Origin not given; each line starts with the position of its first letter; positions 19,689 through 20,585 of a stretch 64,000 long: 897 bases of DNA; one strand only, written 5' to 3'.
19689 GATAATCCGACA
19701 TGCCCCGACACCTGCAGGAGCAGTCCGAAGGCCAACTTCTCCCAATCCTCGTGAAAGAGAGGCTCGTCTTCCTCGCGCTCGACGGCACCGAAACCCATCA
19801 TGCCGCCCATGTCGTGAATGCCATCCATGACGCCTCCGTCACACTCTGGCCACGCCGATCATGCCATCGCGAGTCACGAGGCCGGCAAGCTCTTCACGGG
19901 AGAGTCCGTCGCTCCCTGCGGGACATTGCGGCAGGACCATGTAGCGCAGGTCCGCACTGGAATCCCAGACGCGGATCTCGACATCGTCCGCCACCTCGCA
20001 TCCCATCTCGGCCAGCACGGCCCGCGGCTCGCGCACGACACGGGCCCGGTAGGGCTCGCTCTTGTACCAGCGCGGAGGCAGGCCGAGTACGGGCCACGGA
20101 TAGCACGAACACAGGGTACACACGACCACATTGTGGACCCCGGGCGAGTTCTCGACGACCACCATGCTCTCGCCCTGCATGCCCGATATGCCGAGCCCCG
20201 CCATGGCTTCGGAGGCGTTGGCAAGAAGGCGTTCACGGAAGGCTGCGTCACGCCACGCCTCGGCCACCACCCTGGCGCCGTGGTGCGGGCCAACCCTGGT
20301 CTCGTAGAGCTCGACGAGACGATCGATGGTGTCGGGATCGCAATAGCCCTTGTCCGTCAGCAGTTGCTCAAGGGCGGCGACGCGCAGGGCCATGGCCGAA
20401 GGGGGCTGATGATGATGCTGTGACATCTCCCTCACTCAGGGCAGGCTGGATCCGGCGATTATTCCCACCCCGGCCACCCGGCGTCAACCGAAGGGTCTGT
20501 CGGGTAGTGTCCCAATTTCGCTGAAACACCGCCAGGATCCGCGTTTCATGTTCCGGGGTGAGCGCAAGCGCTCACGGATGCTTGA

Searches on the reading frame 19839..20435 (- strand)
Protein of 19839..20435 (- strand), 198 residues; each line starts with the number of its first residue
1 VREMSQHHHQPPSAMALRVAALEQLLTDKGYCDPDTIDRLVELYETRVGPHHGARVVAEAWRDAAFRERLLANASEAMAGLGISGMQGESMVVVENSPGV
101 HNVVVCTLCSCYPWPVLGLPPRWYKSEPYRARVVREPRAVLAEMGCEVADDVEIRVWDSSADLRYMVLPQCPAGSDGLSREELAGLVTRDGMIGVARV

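Call 3: search_protein_families(library=pfam, proteins=[window:19839-20435:-], max_evalue=0.01)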
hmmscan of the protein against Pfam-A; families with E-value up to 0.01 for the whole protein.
window:19839-20435:- (198 aa): 1 family
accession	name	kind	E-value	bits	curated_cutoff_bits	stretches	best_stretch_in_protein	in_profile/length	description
PF02979.21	NHase_alpha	-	2.7e-84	281.6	27.2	1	14-196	2-184/184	Nitrile hydratase, alpha chain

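Call 4: search_protein_families(library=ncbifam, proteins=[window:19839-20435:-], max_evalue=0.01)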
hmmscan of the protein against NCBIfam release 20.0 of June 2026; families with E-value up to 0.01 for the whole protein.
window:19839-20435:- (198 aa): 7 families
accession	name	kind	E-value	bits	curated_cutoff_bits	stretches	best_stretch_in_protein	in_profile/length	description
TIGR01323.1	nitrile_alph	equivalog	2.4e-86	288.1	249.85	1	15-196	3-184/189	nitrile hydratase subunit alpha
TIGR03887.1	thiocyan_alph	equivalog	4.1e-50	170.4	291.45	1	21-196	12-195/200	thiocyanate hydrolase subunit gamma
TIGR03793.1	leader_NHLP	domain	4.6e-18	64.9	50.9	2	125-183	15-71/77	NHLP leader peptide family RiPP precursor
TIGR04351.1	TOMM_nitrile_2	subfamily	3.1e-06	26.7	65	1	54-88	3-37/48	TIGR04351 family putative TOMM peptide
NF038399.1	NH_RiPP_Os17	domain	3.5e-05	23.8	40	0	55-83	5-33/63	Os1348 family NHLP clan protein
TIGR03898.1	lanti_MRSA_kill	subfamily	0.00035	20.5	23.5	0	59-74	4-19/44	mersacidin/lichenicidin family type 2 lantibiotic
TIGR04509.1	mod_pep_NH_fam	subfamily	0.0021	18.1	34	0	63-86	17-43/87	NHLP-related RiPP peptide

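Call 17: search_solved_structures(query=window:19839-20435:-, max_evalue=1e-10, show_alignments=1)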
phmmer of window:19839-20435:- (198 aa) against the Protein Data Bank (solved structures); distinct sequences matched with E-value up to 1e-10: 35.
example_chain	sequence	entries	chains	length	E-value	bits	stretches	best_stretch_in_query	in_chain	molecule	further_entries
4ob1_A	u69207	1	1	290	3.4e-87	294.7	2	14-196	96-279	Cobalt-containing nitrile hydratase subunit alpha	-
3qxe_A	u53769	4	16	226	2e-76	259.5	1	7-195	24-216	Co-type Nitrile Hydratase alpha subunit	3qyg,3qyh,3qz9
3qz5_A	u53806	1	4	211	2.9e-76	259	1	7-195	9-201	Co-type Nitrile Hydratase alpha subunit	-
2dpp_A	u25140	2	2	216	3.9e-75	255.3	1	6-198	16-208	Nitrile hydratase alpha subunit | Nitrile hydratase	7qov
3hht_A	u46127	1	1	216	3.9e-75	255.3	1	6-198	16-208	Nitrile hydratase alpha subunit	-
7qou_A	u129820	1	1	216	5.4e-75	254.8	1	6-198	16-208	Nitrile hydratase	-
7qom_A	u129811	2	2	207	1.7e-74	253.2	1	6-198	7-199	Nitrile hydratase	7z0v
7qoy_A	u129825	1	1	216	2e-74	253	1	6-198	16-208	Nitrile hydratase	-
7qop_A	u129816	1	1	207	2.3e-74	252.8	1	6-198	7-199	Nitrile hydratase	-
1v29_A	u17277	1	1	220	7.8e-72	244.5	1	6-198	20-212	nitrile hydratase a chain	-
1ugp_A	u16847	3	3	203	1.9e-70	240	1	14-196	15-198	Cobalt-containing nitrile hydratase subunit alpha | Nitrile Hydratase alpha subunit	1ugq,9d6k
1ire_A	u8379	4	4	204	1.9e-70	240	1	14-196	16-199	Nitrile Hydratase | Cobalt-containing nitrile hydratase subunit alpha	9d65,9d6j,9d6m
7w8l_A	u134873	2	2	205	2e-70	239.9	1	14-196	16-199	Nitrile hydratase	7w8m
8i6n_A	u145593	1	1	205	2e-70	239.9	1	15-196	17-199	Cobalt-containing nitrile hydratase subunit alpha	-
4ob2_A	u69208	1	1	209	2.1e-70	239.9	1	14-196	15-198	Cobalt-containing nitrile hydratase subunit alpha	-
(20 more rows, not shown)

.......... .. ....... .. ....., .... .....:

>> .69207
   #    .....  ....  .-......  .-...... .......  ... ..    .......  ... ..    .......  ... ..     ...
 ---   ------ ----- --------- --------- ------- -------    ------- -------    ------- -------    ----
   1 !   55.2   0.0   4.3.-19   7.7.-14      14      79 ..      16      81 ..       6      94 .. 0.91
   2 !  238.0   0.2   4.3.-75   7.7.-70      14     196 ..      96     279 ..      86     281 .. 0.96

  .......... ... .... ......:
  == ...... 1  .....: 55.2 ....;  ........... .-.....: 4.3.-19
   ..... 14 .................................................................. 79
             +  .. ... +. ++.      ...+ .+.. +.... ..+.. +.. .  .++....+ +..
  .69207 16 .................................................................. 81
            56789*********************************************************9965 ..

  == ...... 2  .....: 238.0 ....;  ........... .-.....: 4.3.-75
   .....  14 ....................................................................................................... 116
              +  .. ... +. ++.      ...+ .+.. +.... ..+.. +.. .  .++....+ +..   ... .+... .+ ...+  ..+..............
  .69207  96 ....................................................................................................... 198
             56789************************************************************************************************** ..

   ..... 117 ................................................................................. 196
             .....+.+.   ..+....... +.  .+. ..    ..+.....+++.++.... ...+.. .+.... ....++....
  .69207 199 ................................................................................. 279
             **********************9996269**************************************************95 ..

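Call 19: find_homologous_proteins(query=window:19839-20435:-, max_evalue=1e-20)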
Query window:19839-20435:- (198 aa): 8000 proteins with E <= 1e-20 among 8000 candidates; the best 120 are listed.
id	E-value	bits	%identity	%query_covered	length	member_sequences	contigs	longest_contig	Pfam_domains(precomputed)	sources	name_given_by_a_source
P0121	3.6e-117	407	92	98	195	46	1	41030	PF02979.22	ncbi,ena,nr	ncbi:MAG: nitrile hydratase subunit alpha [Alphaproteobacteria bacterium]|nr:nitrile hydratase subun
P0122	2.1e-107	375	86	98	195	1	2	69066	PF02979.22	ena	-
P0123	2.1e-102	359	82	98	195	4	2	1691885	PF02979.22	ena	-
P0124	6.7e-102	357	82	98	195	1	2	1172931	PF02979.22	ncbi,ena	-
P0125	3.2e-101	355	82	98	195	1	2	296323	PF02979.22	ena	-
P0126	3.2e-99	349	80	98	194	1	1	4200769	PF02979.22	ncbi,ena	-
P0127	1.8e-96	340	88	83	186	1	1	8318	PF02979.22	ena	-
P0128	1.2e-94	334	82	92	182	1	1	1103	PF02979.22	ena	-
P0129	8.8e-93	328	76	97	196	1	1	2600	PF02979.22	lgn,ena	-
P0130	1.0e-92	327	73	98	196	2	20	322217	PF02979.22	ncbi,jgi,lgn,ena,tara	tara:strand:+ start:2262 stop:2852 length:591 start_codon:yes stop_codon:yes gene_type:complete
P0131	4.8e-92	325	75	97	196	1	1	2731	PF02979.22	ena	-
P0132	1.4e-91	324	75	97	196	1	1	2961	PF02979.22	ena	-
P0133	1.6e-91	324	74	98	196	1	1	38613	PF02979.22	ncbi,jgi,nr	ncbi:MAG: nitrile hydratase subunit alpha [Rhodospirillales bacterium]|nr:nitrile hydratase subunit 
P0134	2.1e-91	323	75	97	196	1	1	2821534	PF02979.22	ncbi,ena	-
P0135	3.2e-91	323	75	97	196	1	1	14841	PF02979.22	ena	-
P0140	4.6e-90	319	73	98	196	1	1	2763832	PF02979.22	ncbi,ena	-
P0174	7.2e-87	308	69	98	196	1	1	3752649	PF02979.22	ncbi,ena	-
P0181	3.4e-86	306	68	98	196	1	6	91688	PF02979.22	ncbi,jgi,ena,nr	ncbi:MAG: nitrile hydratase subunit alpha [Alphaproteobacteria bacterium]|jgi:nitrile hydratase subu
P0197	9.3e-85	301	68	98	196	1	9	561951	PF02979.22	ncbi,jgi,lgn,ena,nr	ncbi:MAG: nitrile hydratase subunit alpha [Rhodospirillaceae bacterium]|nr:nitrile hydratase subunit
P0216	1.4e-82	294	68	98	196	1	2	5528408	PF02979.22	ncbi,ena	-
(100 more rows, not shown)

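Call 20: find_encoding_contigs(protein=P0130, flank=7000, max_places=2)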
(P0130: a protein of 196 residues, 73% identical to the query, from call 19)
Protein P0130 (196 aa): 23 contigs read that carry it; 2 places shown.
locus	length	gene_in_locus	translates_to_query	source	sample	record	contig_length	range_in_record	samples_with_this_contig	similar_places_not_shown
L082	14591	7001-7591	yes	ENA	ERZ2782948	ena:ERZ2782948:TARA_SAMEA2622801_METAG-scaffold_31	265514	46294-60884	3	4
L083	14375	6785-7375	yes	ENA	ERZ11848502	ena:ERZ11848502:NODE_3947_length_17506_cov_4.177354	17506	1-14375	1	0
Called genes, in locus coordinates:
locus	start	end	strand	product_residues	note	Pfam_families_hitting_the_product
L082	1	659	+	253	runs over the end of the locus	PF03740:PdxJ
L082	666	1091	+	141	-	PF01648:ACPS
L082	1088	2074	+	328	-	PF10502:Peptidase_S26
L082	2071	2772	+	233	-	PF14622:Ribonucleas_3_3, PF00636:Ribonuclease_3, PF00035:dsrm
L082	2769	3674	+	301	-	PF00009:GTP_EFTU, PF01926:MMR_HSR1, PF02421:FeoB_N, PF03193:RsgA_GTPase (faint), PF00350:Dynamin_N (faint), PF10662:PduV-EutP (weak), PF07650:KH_2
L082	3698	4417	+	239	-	PF11967:RecO_N, PF02565:RecO_C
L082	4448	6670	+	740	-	PF00521:DNA_topoisoIV, PF03989:DNA_gyraseA_C (faint)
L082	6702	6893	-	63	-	-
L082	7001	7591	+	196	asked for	PF02979:NHase_alpha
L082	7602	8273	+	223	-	PF21006:NHase_beta_N, PF02211:NHase_beta_C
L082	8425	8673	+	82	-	-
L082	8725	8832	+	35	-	-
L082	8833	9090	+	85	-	-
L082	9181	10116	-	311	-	PF00892:EamA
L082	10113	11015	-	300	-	PF00892:EamA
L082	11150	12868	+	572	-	PF00920:ILVD_EDD_N, PF24877:ILV_EDD_C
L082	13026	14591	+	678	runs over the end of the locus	-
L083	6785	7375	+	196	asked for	PF02979:NHase_alpha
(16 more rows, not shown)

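Call 21: find_encoding_contigs(protein=P0174, flank=7000, max_places=2)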
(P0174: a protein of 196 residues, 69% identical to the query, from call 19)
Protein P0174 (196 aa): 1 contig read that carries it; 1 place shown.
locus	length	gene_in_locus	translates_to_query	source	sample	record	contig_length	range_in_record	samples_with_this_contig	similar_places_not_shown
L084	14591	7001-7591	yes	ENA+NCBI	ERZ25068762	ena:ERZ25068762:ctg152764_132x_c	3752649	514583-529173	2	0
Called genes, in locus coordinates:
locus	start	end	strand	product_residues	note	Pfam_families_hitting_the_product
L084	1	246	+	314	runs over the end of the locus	PF10502:Peptidase_S26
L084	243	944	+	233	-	PF22935:RM44_endonuclase (faint), PF14622:Ribonucleas_3_3, PF00636:Ribonuclease_3, PF00035:dsrm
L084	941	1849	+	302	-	PF00009:GTP_EFTU, PF00350:Dynamin_N (faint), PF01926:MMR_HSR1, PF02421:FeoB_N, PF04548:AIG1 (weak), PF07650:KH_2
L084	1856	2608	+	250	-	PF11967:RecO_N, PF02565:RecO_C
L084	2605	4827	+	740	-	PF00521:DNA_topoisoIV, PF03989:DNA_gyraseA_C (weak)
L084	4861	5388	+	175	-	PF04290:DctQ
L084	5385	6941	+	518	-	PF06808:DctM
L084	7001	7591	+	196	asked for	PF02979:NHase_alpha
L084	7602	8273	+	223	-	PF21006:NHase_beta_N, PF02211:NHase_beta_C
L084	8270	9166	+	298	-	PF00685:Sulfotransfer_1, PF13469:Sulfotransfer_3 (faint)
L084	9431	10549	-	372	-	PF03480:DctP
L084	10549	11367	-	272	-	PF04376:ATE_N, PF04377:ATE_C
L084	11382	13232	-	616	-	PF00939:Na_sulph_symp (weak), PF03600:CitMHS, PF02080:TrkA_C, PF06808:DctM, PF03600:CitMHS (weak)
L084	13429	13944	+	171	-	PF01613:Flavin_Reduct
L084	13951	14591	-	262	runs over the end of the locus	PF05013:FGase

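Call 22: find_encoding_contigs(protein=P0216, flank=7000, max_places=2)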
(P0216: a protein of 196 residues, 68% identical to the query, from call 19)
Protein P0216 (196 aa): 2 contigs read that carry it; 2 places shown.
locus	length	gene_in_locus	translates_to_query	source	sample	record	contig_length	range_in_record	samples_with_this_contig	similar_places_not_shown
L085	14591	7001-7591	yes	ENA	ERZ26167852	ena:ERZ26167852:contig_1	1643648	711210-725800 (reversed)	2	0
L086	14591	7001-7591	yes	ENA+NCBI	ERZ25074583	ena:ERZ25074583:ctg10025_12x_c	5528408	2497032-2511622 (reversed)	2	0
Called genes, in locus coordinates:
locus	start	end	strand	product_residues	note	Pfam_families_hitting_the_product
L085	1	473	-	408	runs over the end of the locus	PF05762:VWA_CoxE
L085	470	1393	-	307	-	PF00004:AAA, PF07726:AAA_3 (faint), PF07728:AAA_5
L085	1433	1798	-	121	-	PF07027:DUF1318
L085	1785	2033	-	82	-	PF13617:Lipoprotein_19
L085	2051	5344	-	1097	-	PF11739:YdbH-like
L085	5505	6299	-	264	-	PF00941:FAD_binding_5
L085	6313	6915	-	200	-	PF00111:Fer2 (weak), PF01799:Fer2_2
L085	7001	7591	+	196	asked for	PF02979:NHase_alpha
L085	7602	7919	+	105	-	PF21006:NHase_beta_N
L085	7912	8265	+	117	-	PF02211:NHase_beta_C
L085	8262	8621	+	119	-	PF21006:NHase_beta_N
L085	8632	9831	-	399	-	PF14378:PAP2_3, PF01569:PAP2 (weak)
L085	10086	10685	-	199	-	PF06240:COXG, PF10604:Polyketide_cyc2 (weak), PF03364:Polyketide_cyc (weak)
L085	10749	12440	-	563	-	PF00361:Proton_antipo_M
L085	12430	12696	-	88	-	-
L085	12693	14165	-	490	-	PF00361:Proton_antipo_M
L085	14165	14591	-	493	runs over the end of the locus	PF10125:NADHdeh_related (weak), PF00361:Proton_antipo_M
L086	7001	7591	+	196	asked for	PF02979:NHase_alpha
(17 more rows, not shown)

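Call 23: find_encoding_contigs(protein=P0197, flank=7000, max_places=2)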
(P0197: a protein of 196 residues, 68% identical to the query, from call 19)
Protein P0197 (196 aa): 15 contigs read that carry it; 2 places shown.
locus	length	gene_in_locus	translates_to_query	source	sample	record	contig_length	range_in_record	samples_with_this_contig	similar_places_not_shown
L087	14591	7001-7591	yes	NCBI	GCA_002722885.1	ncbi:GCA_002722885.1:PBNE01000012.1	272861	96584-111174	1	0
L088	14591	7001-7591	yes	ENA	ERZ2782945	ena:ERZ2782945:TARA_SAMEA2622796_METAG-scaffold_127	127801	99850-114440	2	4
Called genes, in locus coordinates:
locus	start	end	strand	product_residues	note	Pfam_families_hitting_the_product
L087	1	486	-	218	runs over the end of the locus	PF01135:PCMT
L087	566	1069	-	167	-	PF08238:Sel1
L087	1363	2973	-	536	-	PF00732:GMC_oxred_N, PF00890:FAD_binding_2 (faint), PF01266:DAO (faint), PF05199:GMC_oxred_C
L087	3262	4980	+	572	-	PF02543:Carbam_trans_N, PF22521:HypF_C_2 (faint), PF16861:Carbam_trans_C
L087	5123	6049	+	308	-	PF02353:CMAS, PF13489:Methyltransf_23, PF01209:Ubie_methyltran, PF13847:Methyltransf_31, PF08241:Methyltransf_11, PF08242:Methyltransf_12, PF13649:Methyltransf_25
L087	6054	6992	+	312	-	PF01636:APH, PF01633:Choline_kinase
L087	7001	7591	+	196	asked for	PF02979:NHase_alpha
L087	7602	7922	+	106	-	PF21006:NHase_beta_N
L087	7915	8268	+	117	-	PF02211:NHase_beta_C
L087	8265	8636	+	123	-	PF21006:NHase_beta_N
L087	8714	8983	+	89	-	-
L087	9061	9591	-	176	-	-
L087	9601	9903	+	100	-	-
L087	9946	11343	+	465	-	PF01266:DAO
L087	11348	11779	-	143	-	-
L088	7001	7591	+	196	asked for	PF02979:NHase_alpha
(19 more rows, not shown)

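Call 35: find_related_loci(query=A2, collection=metagenome_contigs, flank=8000)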
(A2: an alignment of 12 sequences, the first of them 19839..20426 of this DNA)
Query A2 (195 aa) in metagenome_contigs; peptide patterns used: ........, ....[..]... (x = any residue, [..] = any of these).
600 stretches matched a pattern (row limit reached: there are more); 598 encode a relative of the query (tblastn E <= 1e-3); the best 80 are kept; 80 distinct loci.
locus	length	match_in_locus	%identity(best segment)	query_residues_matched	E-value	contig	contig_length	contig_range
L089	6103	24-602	64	1-192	1e-84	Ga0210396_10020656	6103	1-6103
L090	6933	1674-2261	64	1-195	7e-84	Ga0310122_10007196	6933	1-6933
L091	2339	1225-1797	65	5-195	1e-85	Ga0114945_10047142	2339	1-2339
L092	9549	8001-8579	62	1-192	2e-83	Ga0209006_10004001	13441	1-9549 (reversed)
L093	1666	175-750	65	4-195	1e-87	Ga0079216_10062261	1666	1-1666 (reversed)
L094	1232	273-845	65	5-195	4e-88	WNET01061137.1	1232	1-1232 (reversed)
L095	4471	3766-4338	65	5-195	5e-82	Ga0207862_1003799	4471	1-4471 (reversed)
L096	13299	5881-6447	65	5-193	4e-82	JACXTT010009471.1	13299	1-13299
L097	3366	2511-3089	66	3-195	5e-82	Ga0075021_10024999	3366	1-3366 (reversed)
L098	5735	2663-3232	65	6-195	1e-80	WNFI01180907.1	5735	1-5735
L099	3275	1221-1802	63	3-195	1e-81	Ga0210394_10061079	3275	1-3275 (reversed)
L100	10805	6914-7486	64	5-195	5e-81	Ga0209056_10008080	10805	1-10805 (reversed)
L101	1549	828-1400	63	5-195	5e-85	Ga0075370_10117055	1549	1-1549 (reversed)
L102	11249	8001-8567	63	4-192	3e-80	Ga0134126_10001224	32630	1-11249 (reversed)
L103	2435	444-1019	63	4-195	5e-82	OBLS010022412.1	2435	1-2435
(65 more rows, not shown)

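Call 56: list_cluster_members(proteins=[P0001, window:19839-20426:-, window:19145-19828:-, window:17920-19014:-, window:16955-17863:-])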
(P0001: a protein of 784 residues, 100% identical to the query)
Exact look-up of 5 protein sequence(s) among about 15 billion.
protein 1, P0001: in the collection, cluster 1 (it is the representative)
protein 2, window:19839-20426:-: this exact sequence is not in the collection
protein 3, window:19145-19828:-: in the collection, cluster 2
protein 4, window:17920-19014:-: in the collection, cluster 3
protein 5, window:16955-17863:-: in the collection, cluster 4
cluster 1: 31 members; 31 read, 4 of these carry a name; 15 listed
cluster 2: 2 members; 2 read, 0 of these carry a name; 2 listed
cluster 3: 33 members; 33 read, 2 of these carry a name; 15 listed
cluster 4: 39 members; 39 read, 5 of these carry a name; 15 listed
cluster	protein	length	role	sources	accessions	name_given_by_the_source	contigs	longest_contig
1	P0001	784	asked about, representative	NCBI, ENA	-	-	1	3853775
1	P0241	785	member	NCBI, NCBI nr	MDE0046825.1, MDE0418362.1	MAG: TRAP transporter large permease subunit [bacterium] | TRAP transporter large permease subunit [bacterium]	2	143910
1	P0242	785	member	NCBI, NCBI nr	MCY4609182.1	MAG: TRAP transporter large permease subunit [bacterium] | TRAP transporter large permease subunit [bacterium]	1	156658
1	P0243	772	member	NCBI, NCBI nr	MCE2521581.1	MAG: TRAP transporter large permease subunit [Alphaproteobacteria bacterium] | TRAP transporter large permease subunit [Alphaproteobacteria bacterium]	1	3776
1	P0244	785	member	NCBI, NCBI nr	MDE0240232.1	MAG: TRAP transporter large permease subunit [bacterium] | TRAP transporter large permease subunit [bacterium]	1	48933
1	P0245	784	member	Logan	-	-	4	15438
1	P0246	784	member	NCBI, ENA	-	-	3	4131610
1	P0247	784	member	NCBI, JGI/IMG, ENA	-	-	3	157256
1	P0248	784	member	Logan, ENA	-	-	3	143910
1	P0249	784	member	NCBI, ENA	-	-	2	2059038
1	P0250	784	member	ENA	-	-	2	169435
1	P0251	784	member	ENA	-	-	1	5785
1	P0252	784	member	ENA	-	-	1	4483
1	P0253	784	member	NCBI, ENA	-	-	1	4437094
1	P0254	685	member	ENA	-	-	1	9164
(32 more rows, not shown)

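Call 68: find_encoding_contigs(protein=P0134, flank=7000, max_places=1)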
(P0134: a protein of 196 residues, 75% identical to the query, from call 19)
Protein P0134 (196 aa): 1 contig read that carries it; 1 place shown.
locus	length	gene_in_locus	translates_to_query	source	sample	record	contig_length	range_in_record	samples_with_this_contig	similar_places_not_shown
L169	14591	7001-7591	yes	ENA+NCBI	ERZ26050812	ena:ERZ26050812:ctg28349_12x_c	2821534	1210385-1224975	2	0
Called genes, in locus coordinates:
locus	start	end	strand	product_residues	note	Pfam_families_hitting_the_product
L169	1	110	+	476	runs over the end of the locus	PF14821:Thr_synth_N, PF00291:PALP, PF24857:THR4_C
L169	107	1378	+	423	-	PF00675:Peptidase_M16, PF05193:Peptidase_M16_C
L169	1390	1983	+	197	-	PF13302:Acetyltransf_3, PF13420:Acetyltransf_4 (weak), PF00583:Acetyltransf_1 (weak)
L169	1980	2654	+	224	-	PF14622:Ribonucleas_3_3, PF00636:Ribonuclease_3, PF00035:dsrm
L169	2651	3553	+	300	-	PF00009:GTP_EFTU (faint), PF01926:MMR_HSR1, PF02421:FeoB_N, PF03193:RsgA_GTPase (faint), PF07650:KH_2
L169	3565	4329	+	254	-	PF11967:RecO_N, PF02565:RecO_C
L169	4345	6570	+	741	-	PF00521:DNA_topoisoIV, PF03989:DNA_gyraseA_C (faint)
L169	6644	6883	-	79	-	PF01402:RHH_1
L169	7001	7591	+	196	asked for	PF02979:NHase_alpha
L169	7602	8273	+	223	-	PF21006:NHase_beta_N, PF02211:NHase_beta_C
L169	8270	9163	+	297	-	PF00685:Sulfotransfer_1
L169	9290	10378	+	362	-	PF03480:DctP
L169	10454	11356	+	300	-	PF04290:DctQ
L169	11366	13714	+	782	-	PF06808:DctM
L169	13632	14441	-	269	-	PF04376:ATE_N, PF13480:Acetyltransf_6 (weak), PF04377:ATE_C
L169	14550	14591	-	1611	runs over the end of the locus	PF13195:DUF4011, PF13086:AAA_11 (weak), PF13245:AAA_19 (faint), PF13604:AAA_30 (weak), PF13086:AAA_11, PF13087:AAA_12, PF04480:DUF559 (faint), PF18741:MTES_1575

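Call 69: find_encoding_contigs(protein=P0181, flank=7000, max_places=1)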
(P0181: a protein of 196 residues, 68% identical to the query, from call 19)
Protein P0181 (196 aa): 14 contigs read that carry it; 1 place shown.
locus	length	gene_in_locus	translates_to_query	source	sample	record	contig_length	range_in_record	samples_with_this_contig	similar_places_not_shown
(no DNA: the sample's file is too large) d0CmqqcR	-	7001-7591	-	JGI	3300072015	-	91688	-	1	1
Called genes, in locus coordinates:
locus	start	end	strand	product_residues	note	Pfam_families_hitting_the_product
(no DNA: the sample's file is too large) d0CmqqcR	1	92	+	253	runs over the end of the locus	PF03740:PdxJ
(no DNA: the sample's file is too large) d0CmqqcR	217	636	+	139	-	PF01648:ACPS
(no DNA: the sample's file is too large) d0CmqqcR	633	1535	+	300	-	PF10502:Peptidase_S26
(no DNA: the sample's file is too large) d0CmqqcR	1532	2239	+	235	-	PF14622:Ribonucleas_3_3, PF00636:Ribonuclease_3, PF00035:dsrm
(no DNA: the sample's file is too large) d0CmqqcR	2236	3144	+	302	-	PF00009:GTP_EFTU, PF03193:RsgA_GTPase (faint), PF10662:PduV-EutP (weak), PF00350:Dynamin_N (faint), PF01926:MMR_HSR1, PF02421:FeoB_N, PF04548:AIG1 (weak), PF07650:KH_2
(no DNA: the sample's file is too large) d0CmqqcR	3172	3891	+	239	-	PF11967:RecO_N, PF02565:RecO_C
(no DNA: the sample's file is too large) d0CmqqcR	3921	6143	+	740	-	PF00521:DNA_topoisoIV, PF03989:DNA_gyraseA_C (weak)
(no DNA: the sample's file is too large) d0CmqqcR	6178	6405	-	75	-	-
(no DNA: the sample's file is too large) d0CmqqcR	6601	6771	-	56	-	-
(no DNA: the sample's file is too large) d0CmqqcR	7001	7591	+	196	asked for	PF02979:NHase_alpha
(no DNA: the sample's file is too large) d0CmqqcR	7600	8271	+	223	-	PF21006:NHase_beta_N, PF02211:NHase_beta_C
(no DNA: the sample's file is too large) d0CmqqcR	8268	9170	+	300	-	PF00685:Sulfotransfer_1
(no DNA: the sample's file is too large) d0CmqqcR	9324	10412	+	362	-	PF03480:DctP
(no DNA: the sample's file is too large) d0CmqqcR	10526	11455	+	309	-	PF04290:DctQ (weak)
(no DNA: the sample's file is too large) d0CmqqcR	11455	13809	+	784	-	PF06808:DctM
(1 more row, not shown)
